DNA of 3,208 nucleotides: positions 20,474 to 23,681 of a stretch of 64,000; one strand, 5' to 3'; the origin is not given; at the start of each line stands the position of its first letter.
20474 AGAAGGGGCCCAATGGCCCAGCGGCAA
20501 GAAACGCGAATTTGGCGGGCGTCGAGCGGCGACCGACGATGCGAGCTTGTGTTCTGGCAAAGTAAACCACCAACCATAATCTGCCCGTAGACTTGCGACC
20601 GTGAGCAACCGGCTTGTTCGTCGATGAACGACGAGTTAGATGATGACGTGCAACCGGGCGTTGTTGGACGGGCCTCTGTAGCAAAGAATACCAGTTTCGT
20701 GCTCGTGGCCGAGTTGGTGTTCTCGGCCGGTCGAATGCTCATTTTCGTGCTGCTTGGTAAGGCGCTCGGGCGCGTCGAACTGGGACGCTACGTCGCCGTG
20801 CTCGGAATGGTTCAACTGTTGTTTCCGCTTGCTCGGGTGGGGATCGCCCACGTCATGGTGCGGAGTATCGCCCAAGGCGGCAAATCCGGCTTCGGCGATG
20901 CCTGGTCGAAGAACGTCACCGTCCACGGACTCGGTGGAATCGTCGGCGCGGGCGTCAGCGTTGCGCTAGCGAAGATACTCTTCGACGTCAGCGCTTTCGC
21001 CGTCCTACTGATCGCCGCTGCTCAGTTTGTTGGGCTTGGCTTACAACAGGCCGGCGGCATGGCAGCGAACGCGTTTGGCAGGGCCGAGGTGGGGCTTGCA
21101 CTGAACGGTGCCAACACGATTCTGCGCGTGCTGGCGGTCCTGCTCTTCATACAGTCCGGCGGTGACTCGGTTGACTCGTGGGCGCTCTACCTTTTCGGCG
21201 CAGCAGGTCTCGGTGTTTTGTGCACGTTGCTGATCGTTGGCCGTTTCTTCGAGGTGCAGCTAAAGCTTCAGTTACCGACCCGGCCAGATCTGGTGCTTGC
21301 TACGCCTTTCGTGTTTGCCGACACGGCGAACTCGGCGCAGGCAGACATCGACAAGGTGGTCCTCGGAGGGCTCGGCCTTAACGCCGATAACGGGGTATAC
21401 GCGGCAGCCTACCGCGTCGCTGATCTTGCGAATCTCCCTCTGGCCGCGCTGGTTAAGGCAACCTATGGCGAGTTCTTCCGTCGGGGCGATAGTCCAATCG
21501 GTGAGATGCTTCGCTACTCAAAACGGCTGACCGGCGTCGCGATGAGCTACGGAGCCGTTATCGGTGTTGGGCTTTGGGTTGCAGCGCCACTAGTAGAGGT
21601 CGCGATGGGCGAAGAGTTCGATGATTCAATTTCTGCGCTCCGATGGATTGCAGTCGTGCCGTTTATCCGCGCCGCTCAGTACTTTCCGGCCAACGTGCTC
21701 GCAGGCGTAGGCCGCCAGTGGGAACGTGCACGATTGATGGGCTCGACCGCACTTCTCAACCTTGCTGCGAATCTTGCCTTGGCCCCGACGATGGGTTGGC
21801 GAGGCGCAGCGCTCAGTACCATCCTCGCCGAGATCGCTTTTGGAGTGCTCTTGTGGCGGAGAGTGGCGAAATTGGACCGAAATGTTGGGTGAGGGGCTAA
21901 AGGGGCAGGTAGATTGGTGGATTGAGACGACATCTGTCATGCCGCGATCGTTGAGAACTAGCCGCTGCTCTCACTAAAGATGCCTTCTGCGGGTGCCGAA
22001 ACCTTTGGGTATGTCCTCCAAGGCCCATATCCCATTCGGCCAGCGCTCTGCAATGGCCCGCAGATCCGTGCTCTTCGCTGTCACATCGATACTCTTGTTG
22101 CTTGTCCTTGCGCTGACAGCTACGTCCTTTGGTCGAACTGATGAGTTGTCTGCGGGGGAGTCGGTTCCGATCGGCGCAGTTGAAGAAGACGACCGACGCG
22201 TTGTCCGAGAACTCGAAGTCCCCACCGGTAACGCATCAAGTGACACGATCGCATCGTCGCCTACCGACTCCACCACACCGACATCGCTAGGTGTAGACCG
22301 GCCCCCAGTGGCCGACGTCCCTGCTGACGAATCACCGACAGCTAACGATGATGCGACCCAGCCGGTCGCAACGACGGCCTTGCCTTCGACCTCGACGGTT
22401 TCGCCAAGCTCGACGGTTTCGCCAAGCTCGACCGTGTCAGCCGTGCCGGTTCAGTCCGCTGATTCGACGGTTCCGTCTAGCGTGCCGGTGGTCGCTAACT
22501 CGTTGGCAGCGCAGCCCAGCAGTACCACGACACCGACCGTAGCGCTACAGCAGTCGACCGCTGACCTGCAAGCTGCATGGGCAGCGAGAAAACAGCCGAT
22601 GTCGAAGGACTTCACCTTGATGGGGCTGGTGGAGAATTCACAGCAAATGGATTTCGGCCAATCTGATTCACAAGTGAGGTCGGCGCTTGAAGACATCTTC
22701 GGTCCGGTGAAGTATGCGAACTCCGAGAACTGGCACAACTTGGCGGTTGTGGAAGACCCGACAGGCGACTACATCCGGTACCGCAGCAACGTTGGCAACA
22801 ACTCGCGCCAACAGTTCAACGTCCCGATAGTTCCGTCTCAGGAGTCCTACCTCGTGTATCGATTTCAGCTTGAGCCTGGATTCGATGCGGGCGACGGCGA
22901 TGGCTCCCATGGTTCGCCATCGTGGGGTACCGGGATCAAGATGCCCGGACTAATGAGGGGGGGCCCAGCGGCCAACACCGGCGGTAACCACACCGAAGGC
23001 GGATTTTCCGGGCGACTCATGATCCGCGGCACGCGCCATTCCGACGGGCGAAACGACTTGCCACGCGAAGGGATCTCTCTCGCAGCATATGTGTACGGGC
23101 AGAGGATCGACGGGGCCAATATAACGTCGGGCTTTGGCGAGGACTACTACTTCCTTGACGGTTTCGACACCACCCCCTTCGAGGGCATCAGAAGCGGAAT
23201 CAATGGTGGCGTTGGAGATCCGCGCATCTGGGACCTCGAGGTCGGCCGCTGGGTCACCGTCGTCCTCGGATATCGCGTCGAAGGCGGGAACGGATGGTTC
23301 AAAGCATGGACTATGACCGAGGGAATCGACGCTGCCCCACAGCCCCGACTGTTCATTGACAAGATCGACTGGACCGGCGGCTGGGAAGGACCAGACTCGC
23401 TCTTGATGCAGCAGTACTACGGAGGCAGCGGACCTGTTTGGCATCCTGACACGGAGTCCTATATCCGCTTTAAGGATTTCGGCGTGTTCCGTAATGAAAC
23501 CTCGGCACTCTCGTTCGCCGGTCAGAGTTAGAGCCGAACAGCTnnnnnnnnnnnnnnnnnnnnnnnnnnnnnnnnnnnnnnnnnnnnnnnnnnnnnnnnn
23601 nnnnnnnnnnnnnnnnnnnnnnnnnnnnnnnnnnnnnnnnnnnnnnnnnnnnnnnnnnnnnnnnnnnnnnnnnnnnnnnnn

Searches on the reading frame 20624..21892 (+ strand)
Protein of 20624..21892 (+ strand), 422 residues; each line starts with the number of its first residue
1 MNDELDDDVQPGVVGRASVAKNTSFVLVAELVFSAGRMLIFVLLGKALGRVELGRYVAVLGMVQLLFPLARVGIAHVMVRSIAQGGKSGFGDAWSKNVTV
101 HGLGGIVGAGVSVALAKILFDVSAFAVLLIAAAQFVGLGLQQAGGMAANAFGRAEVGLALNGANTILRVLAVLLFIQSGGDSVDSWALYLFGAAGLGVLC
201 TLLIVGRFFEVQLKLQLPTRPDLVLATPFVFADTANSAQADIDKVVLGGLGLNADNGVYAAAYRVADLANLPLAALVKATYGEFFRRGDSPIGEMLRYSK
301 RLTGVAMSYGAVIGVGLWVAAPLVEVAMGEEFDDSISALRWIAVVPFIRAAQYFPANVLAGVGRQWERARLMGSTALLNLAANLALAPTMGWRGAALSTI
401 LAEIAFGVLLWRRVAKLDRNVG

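Call 3: search_protein_families(library=pfam, proteins=[window:20624-21892:+])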
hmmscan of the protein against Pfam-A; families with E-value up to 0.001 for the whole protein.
window:20624-21892:+ (422 aa): 1 family
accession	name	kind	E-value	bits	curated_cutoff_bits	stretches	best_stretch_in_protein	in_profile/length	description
PF01943.22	Polysacc_synt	-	9.1e-10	38.8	28.2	1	20-279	2-265/274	Polysaccharide biosynthesis protein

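Call 4: search_protein_families(library=ncbifam, proteins=[window:20624-21892:+])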
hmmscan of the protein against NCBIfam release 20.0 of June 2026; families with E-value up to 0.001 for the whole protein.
window:20624-21892:+ (422 aa): 0 families

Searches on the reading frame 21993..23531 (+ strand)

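Call 3: search_protein_families(library=pfam, proteins=[window:21993-23531:+])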
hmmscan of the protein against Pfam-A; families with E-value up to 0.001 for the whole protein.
window:21993-23531:+ (512 aa): 1 family
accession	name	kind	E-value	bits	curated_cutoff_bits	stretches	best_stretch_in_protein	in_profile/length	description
PF21294.4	Polysacc_lyase_14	-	4.4e-05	23.7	27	0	311-346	58-96/215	Polysaccharide lyase 14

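Call 4: search_protein_families(library=ncbifam, proteins=[window:21993-23531:+])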
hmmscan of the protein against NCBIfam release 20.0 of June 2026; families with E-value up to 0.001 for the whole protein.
window:21993-23531:+ (512 aa): 0 families
